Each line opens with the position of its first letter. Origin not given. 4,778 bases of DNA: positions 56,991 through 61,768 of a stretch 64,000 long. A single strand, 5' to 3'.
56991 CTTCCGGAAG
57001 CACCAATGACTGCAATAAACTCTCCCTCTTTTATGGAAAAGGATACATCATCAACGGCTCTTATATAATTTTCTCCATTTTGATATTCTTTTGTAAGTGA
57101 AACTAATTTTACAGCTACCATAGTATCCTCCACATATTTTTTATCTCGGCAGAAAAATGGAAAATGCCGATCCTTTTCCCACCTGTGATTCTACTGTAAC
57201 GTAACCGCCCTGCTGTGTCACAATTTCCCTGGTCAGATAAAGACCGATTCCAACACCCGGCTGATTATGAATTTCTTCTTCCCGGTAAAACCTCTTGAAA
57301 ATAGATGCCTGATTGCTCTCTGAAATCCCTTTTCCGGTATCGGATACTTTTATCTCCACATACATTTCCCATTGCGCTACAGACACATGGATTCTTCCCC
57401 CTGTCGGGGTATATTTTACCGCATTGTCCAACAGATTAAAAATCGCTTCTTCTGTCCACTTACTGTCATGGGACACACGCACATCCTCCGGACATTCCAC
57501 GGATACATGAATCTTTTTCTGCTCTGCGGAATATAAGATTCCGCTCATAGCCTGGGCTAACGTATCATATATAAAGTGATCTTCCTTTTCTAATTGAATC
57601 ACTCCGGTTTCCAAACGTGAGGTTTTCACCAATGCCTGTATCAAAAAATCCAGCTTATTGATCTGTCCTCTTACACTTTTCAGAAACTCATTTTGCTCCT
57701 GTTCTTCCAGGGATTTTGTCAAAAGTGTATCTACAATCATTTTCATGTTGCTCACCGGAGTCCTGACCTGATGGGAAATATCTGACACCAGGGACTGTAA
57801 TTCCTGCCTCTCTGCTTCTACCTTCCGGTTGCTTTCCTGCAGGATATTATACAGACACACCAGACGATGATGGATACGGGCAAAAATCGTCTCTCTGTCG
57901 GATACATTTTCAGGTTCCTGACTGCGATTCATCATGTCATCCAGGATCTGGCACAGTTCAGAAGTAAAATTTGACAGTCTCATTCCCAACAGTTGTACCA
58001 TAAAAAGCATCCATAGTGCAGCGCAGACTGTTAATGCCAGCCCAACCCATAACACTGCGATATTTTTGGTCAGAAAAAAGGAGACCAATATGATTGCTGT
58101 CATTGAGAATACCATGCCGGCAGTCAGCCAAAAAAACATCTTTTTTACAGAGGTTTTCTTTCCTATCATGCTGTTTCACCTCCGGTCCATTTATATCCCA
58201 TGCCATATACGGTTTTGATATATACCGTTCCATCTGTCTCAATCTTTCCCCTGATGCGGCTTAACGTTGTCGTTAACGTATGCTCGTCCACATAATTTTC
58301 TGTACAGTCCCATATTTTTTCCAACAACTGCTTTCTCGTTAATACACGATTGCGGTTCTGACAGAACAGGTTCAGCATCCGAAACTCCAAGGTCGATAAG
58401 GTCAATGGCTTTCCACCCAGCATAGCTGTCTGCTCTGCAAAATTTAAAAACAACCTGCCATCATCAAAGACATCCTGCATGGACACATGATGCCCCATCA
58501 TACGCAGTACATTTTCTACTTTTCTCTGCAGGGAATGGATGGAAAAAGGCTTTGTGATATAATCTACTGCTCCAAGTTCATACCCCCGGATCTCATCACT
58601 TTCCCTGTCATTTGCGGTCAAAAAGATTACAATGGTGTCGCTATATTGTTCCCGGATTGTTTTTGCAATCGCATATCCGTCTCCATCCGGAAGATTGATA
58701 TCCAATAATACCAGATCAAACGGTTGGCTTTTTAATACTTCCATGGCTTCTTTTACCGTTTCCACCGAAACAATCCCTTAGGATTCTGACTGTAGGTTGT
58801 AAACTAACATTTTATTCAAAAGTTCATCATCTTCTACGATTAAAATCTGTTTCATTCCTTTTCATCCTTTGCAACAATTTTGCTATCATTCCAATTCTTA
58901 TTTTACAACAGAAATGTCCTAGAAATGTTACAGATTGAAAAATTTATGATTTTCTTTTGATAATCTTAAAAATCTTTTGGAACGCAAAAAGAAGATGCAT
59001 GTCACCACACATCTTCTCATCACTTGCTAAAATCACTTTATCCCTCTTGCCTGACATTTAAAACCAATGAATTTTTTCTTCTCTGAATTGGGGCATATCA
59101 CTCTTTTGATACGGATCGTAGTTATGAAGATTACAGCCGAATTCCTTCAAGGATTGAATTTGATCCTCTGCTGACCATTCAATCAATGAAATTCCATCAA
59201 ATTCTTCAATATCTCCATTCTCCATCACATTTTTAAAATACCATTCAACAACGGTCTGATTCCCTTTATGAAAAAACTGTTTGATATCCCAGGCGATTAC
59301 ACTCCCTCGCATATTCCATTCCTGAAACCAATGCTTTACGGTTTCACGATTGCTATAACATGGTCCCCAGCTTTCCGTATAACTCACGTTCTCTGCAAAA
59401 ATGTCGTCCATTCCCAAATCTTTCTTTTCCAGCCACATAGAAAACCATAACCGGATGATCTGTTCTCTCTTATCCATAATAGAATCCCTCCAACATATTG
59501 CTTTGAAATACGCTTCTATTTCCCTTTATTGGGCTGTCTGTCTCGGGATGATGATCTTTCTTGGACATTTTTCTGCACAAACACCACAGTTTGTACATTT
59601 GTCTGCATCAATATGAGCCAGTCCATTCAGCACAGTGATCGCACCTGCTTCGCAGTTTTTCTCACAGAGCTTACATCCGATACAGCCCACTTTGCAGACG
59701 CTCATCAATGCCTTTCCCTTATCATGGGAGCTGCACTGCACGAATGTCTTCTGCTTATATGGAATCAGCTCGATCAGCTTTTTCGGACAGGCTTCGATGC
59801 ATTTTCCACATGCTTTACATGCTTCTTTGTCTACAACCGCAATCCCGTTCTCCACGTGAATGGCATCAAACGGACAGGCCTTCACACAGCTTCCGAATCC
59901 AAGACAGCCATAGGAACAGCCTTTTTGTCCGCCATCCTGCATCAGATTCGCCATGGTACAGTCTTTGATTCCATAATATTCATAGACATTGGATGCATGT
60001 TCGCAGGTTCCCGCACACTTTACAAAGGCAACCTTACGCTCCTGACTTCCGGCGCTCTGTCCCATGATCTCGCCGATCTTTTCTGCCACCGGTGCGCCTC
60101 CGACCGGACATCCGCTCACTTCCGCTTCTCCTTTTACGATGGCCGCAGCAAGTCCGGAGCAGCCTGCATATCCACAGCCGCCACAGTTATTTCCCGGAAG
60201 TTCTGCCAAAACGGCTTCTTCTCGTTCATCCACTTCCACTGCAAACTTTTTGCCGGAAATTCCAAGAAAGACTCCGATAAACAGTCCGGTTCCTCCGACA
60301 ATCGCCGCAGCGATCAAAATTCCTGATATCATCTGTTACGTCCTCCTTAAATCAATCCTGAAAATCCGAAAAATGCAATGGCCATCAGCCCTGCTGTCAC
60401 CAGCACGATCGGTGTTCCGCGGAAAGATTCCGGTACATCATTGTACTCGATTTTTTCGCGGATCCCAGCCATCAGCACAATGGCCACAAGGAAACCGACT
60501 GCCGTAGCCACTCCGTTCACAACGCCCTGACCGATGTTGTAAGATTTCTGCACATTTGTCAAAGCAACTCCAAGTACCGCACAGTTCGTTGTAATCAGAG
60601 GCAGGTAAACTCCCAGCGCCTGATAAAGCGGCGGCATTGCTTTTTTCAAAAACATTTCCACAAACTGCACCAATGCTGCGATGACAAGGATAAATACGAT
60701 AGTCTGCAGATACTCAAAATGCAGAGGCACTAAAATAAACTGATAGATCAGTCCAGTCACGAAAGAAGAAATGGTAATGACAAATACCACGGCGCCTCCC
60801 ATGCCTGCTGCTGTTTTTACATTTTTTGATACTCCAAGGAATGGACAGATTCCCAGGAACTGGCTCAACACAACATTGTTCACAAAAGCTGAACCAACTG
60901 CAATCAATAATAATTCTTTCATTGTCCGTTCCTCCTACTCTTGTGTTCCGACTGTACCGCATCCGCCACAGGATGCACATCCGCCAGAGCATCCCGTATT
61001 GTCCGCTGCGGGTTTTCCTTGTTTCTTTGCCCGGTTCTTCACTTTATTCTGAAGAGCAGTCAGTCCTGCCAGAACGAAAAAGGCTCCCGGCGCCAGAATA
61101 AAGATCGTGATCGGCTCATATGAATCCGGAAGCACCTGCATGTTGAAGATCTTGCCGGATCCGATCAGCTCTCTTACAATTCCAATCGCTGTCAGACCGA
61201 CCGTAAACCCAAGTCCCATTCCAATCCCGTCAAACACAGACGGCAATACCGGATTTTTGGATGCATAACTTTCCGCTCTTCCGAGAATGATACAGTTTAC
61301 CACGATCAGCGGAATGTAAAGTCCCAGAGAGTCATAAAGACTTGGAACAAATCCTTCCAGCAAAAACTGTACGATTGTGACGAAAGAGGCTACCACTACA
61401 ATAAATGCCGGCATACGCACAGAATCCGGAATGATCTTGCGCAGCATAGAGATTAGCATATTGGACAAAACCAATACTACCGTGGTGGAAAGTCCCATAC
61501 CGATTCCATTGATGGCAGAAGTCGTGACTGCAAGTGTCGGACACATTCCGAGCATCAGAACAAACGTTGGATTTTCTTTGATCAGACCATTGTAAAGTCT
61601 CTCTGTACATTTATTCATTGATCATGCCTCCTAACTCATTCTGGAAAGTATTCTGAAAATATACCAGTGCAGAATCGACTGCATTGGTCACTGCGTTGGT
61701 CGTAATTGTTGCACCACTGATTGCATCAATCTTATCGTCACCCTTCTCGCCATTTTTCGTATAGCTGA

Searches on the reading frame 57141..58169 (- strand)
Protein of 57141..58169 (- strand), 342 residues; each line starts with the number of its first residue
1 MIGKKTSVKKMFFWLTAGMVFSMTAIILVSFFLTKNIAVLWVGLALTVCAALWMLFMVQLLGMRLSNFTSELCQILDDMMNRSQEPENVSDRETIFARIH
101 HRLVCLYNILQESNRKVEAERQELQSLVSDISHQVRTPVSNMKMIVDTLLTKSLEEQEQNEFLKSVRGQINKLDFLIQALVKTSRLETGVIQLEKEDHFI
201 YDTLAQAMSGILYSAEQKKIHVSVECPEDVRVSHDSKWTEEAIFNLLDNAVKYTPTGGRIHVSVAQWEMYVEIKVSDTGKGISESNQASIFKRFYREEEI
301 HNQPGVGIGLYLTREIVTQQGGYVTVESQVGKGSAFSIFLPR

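Call 63: search_protein_families(library=pfam, proteins=[window:57141-58169:-], max_evalue=0.00001)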
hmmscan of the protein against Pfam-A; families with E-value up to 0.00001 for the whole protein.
window:57141-58169:- (342 aa): 2 families
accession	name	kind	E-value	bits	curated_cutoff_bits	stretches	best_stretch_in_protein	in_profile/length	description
PF02518.31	HATPase_c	-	1.4e-26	93.5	26.4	1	235-341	2-108/111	Histidine kinase-, DNA gyrase B-, and HSP90-like ATPase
PF00512.31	HisKA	-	9.4e-10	38.8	26.9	1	125-189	3-66/66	His Kinase A (phospho-acceptor) domain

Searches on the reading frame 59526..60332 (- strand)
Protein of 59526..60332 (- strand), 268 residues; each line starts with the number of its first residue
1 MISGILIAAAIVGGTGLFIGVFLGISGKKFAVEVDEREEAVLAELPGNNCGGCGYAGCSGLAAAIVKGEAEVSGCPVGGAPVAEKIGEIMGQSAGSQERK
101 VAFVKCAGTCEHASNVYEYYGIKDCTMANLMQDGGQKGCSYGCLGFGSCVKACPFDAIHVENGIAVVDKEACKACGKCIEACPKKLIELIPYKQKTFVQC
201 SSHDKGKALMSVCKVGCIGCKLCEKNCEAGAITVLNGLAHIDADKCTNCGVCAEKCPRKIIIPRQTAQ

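Call 63: search_protein_families(library=pfam, proteins=[window:59526-60332:-], max_evalue=0.00001)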
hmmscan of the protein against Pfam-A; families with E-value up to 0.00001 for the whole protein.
window:59526-60332:- (268 aa): 9 families
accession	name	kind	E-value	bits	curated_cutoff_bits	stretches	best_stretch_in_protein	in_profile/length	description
PF00037.32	Fer4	-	1.9e-15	56.4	21.1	1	240-261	2-23/24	4Fe-4S binding domain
PF04060.18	FeS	-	1.5e-13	50.6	23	1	45-77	1-33/33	Putative Fe-S cluster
PF14697.11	Fer4_21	-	8.3e-13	48.7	35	1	143-188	8-58/59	4Fe-4S dicluster domain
PF12838.12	Fer4_7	-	9.9e-12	45.6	27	1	217-259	2-51/52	4Fe-4S dicluster domain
PF13187.11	Fer4_9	-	7.5e-11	42.3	27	1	217-260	2-51/52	4Fe-4S dicluster domain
PF12837.12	Fer4_6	-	5.4e-10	39.2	25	0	239-260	2-23/24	4Fe-4S binding domain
PF13237.11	Fer4_10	-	6.8e-10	39.2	25.5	1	143-183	9-53/53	4Fe-4S dicluster domain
PF12797.12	Fer4_2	-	4.7e-07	29.8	24.5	0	240-257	4-21/22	4Fe-4S binding domain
PF25160.1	LdpA_Fe-S-bd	-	2.5e-06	27.6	27.6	0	149-192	9-48/49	LdpA Fe-S cluster-binding domain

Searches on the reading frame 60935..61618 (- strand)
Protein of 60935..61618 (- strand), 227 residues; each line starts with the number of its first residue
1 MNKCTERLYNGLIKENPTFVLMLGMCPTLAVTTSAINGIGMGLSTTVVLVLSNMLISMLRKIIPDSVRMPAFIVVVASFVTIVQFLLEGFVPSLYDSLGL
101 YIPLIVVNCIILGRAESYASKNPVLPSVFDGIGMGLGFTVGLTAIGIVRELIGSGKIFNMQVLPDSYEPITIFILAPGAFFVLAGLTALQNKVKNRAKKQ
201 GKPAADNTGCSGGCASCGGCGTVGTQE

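Call 63: search_protein_families(library=pfam, proteins=[window:60935-61618:-], max_evalue=0.00001)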
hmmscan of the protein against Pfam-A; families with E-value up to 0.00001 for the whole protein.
window:60935-61618:- (227 aa): 1 family
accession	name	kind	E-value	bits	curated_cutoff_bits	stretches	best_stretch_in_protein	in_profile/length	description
PF02508.19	Rnf-Nqr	-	1.1e-67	227.9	23.8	1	6-186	3-173/174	Rnf-Nqr subunit, membrane protein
